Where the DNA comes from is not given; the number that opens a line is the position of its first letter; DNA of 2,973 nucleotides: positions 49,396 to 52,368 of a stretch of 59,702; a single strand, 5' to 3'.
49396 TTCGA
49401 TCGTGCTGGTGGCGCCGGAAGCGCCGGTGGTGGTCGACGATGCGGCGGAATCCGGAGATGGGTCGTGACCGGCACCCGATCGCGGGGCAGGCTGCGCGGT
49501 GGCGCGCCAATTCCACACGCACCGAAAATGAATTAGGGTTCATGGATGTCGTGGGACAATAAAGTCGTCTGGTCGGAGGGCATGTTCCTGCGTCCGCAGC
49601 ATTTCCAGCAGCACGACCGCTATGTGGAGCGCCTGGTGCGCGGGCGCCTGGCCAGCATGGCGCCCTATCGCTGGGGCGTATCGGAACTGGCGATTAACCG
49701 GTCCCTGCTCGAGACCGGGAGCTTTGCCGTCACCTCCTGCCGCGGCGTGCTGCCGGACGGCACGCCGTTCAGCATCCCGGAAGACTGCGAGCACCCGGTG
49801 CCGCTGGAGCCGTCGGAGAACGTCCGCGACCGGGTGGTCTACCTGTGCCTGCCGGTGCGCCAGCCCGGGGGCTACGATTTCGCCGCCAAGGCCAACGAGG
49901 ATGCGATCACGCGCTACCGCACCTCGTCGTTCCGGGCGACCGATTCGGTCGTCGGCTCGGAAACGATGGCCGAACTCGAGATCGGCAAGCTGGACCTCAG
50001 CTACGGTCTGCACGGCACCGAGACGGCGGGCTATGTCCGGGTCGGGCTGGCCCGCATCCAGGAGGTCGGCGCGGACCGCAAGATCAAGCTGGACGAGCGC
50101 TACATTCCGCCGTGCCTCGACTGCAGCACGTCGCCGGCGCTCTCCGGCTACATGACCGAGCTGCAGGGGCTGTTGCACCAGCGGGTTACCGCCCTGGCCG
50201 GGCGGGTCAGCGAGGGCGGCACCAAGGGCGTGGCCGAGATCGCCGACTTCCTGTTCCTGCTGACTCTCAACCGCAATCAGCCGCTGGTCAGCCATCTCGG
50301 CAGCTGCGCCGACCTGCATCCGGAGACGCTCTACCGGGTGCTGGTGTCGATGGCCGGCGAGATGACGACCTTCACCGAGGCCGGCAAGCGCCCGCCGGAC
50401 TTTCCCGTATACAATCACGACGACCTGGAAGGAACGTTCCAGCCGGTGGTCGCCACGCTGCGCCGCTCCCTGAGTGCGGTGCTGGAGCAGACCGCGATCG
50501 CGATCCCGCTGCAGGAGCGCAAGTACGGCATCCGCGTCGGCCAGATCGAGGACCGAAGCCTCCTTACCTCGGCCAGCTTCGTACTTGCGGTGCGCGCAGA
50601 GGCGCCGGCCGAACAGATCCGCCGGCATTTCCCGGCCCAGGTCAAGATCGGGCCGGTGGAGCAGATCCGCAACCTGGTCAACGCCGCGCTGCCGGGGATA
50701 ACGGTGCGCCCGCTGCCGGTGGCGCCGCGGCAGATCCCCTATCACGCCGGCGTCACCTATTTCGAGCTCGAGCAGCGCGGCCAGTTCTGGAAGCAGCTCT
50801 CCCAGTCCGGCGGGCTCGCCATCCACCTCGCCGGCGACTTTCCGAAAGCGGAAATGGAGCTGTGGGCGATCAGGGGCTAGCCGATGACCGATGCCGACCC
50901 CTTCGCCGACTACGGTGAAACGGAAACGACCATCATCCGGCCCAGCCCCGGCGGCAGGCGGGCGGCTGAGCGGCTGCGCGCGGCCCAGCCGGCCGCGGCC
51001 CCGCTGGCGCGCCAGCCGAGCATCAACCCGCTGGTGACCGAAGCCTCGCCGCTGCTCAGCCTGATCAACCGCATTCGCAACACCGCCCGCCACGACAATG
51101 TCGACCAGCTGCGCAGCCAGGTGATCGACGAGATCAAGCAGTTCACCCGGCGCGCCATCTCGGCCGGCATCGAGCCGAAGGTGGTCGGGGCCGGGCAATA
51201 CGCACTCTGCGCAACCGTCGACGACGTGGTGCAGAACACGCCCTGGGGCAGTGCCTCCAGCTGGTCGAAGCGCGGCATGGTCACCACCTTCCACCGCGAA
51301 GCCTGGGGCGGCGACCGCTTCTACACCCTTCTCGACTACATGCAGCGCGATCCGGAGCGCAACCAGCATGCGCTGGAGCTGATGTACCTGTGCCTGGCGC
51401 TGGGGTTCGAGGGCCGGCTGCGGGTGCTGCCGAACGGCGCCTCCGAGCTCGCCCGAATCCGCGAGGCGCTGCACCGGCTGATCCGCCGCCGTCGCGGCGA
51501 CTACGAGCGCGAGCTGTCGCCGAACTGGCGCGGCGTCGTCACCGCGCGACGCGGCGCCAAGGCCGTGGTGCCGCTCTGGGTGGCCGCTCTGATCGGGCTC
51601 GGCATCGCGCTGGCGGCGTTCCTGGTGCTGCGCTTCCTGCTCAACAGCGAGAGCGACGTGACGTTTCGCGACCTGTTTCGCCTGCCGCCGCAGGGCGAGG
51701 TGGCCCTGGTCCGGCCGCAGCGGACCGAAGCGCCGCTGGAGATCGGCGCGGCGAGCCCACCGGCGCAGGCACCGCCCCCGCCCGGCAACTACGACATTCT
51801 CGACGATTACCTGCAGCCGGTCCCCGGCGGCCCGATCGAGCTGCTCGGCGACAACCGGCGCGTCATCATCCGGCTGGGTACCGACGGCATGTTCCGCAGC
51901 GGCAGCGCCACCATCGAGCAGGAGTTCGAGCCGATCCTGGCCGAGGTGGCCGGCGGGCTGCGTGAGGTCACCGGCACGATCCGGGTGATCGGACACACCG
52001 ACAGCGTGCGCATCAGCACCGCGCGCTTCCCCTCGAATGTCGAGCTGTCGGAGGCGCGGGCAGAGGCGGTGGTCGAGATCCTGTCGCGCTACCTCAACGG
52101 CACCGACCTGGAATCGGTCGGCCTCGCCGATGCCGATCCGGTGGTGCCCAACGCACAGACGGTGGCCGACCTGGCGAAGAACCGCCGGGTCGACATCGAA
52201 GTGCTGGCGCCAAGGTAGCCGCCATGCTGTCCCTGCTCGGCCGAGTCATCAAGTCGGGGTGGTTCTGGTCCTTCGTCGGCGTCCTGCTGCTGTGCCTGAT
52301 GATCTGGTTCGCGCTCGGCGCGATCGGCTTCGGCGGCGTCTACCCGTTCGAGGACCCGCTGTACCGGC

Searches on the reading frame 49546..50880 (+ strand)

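Call 9: search_protein_families(library=pfam, proteins=[window:49546-50880:+], max_evalue=0.0001)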
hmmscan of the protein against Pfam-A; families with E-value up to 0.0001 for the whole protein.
window:49546-50880:+ (444 aa): 1 family
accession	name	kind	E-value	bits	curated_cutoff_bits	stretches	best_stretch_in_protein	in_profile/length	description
PF05936.17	T6SS_VasE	-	1.2e-160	535.5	23.4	1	19-442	1-429/429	Bacterial Type VI secretion, VC_A0110, EvfL, ImpJ, VasE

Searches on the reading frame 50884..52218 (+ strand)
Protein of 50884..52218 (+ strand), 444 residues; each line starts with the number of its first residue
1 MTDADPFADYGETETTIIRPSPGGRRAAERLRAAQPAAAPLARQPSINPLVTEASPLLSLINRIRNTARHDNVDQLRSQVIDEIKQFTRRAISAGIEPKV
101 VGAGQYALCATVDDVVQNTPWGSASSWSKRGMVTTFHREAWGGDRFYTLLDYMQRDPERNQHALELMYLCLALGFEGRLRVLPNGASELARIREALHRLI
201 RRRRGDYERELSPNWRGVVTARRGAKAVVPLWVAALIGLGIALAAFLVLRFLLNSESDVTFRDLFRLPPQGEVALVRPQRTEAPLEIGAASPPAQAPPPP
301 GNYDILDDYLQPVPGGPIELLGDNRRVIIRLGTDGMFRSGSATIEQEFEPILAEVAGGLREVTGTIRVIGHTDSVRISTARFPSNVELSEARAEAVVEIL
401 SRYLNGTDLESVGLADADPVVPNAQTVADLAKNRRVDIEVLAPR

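Call 9: search_protein_families(library=pfam, proteins=[window:50884-52218:+], max_evalue=0.0001)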
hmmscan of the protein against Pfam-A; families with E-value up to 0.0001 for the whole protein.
window:50884-52218:+ (444 aa): 2 families
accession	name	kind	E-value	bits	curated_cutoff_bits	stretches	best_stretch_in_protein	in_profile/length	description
PF09850.14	DotU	-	4.2e-67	226.2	27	1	49-251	1-204/205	Type VI secretion system protein DotU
PF00691.25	OmpA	-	2e-10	41.4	27.2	1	336-427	1-92/98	OmpA family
